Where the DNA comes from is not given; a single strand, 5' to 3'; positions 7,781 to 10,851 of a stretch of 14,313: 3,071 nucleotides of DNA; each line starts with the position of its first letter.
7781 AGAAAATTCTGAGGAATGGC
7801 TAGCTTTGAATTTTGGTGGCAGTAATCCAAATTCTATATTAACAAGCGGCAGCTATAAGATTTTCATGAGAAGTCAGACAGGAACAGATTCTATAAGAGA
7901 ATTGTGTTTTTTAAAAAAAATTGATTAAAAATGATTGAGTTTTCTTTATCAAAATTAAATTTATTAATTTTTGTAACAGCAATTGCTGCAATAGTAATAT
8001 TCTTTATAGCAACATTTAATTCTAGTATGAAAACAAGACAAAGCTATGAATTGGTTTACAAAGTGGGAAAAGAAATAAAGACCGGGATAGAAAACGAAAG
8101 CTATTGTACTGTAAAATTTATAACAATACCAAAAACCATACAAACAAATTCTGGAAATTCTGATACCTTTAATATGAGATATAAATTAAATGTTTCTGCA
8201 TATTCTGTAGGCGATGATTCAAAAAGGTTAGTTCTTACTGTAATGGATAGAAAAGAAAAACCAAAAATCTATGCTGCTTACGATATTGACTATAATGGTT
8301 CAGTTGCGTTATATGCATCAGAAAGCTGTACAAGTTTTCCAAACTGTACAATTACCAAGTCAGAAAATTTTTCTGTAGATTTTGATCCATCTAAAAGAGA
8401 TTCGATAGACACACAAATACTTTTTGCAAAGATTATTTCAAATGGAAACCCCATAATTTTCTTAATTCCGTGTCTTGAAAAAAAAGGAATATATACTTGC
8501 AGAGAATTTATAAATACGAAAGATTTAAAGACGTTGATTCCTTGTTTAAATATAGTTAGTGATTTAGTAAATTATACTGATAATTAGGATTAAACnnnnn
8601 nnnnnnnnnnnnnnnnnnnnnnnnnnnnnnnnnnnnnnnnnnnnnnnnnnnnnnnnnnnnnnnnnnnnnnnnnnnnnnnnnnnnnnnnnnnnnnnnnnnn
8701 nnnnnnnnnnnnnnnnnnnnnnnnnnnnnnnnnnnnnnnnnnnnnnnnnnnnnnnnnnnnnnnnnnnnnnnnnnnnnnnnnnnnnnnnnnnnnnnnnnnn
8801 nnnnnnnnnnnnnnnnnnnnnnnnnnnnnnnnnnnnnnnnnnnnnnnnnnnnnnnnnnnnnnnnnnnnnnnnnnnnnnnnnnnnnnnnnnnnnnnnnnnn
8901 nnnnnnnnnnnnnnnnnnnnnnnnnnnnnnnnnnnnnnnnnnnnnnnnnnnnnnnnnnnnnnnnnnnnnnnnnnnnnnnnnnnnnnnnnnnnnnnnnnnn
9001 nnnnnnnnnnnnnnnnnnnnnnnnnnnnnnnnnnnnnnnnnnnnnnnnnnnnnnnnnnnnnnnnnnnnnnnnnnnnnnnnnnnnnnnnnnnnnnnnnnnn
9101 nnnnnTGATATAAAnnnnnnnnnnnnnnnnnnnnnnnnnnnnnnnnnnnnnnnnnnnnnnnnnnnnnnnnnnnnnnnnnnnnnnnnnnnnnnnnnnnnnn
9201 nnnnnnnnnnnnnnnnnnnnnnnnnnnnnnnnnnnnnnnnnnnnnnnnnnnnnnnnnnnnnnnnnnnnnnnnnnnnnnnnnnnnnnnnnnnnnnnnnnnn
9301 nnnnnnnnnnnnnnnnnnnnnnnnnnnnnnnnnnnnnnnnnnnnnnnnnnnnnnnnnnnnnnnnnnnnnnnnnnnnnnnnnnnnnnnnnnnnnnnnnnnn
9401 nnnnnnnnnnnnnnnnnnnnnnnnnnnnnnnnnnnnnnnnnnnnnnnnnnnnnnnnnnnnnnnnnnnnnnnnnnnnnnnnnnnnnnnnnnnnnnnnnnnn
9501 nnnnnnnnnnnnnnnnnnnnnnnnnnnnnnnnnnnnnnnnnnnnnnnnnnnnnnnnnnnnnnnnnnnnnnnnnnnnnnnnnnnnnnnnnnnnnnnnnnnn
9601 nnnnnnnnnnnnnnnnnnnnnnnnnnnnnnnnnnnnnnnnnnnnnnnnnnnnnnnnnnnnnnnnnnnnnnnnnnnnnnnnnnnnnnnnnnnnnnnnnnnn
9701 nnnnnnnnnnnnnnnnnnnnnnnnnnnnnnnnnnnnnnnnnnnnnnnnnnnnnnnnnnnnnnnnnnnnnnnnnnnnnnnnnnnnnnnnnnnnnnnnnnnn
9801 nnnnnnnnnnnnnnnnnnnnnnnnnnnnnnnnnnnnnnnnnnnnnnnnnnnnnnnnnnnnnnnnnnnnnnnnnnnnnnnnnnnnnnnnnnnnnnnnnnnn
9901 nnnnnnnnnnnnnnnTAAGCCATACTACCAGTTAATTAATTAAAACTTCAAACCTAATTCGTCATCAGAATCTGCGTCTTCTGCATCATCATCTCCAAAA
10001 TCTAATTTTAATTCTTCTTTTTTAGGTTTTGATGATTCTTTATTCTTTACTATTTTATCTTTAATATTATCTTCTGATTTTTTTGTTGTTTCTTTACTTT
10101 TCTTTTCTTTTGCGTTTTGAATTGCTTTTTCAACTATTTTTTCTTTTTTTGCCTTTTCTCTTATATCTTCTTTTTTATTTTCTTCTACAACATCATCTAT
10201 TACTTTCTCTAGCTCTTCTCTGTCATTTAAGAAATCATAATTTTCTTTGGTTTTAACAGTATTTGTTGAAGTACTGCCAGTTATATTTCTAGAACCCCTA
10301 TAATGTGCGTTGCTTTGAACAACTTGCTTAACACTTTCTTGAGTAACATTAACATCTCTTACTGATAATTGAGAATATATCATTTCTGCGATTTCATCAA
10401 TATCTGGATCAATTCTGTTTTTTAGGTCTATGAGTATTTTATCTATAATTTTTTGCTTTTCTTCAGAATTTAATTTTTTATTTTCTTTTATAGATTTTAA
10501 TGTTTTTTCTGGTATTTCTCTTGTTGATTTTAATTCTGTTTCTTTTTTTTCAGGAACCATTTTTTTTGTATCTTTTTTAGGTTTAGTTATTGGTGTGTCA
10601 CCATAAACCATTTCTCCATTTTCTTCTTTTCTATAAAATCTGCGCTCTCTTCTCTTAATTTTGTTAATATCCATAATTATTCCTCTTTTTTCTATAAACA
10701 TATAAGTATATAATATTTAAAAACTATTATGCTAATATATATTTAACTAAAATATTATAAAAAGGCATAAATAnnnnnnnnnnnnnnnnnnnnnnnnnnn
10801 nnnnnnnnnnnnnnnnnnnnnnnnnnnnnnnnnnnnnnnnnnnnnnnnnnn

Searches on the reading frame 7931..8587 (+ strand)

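Call 4: search_protein_families(library=pfam, proteins=[window:7931-8587:+], max_evalue=0.1)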
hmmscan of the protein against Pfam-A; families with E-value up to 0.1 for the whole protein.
window:7931-8587:+ (218 aa): 1 family
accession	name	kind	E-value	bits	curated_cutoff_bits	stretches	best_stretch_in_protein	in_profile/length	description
PF02752.27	Arrestin_C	-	0.024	15.4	27.7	1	30-90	50-113/137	Arrestin (or S-antigen), C-terminal domain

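Call 32: search_protein_families(library=ncbifam, proteins=[window:7931-8587:+], max_evalue=0.1)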
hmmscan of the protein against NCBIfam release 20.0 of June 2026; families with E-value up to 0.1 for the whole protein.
window:7931-8587:+ (218 aa): 1 family
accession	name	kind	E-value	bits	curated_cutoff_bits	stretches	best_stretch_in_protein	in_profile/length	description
NF041581.1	SosA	equivalog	0.098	12.9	60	0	8-41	10-42/77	DNA damage-induced cell division inhibitor SosA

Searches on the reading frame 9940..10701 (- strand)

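Call 4: search_protein_families(library=pfam, proteins=[window:9940-10701:-], max_evalue=0.1)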
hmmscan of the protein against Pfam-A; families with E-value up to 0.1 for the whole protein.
window:9940-10701:- (253 aa): 1 family
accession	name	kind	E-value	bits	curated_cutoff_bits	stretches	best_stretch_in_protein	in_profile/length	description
PF21047.3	HEAT_Maestro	-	0.084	13.1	27.4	1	66-129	124-186/229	Maestro, HEAT repeats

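Call 32: search_protein_families(library=ncbifam, proteins=[window:9940-10701:-], max_evalue=0.1)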
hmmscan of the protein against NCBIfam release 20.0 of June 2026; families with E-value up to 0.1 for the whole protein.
window:9940-10701:- (253 aa): 2 families
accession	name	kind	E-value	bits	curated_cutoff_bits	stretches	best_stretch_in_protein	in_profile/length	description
NF006468.0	PRK08869.1-3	subfamily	0.07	12.2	436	1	67-148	185-266/378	polar flagellin E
NF010607.0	PRK14003.1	subfamily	0.08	12.4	268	0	83-136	100-153/195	K(+)-transporting ATPase subunit C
